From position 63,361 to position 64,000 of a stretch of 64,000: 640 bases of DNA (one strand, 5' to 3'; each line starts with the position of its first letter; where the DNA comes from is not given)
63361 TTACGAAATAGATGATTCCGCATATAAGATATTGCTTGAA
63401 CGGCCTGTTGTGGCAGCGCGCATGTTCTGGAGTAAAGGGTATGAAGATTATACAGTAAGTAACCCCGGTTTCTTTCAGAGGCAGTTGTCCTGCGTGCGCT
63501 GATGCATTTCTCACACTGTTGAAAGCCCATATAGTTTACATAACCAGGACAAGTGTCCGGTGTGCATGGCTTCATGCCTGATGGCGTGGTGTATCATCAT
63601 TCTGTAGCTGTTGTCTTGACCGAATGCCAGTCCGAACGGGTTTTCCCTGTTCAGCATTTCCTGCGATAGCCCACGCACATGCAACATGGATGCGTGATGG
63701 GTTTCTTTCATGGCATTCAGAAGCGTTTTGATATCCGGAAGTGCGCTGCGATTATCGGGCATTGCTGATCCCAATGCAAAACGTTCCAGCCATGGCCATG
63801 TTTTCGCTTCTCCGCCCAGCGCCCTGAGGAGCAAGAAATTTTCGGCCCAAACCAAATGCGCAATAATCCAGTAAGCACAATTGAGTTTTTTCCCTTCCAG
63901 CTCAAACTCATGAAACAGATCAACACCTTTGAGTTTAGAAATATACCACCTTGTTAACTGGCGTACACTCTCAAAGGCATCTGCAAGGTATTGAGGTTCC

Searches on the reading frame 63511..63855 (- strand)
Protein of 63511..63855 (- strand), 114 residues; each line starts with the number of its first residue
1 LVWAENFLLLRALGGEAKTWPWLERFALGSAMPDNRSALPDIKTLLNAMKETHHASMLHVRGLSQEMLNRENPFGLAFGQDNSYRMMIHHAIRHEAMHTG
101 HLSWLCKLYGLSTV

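Call 28: search_protein_families(library=pfam, proteins=[window:63511-63855:-])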
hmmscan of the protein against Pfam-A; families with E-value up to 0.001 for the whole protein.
window:63511-63855:- (114 aa): 1 family
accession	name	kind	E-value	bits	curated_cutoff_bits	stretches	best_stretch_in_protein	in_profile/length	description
PF12867.12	DinB_2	-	3.9e-07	31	24.8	1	2-101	40-127/128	DinB superfamily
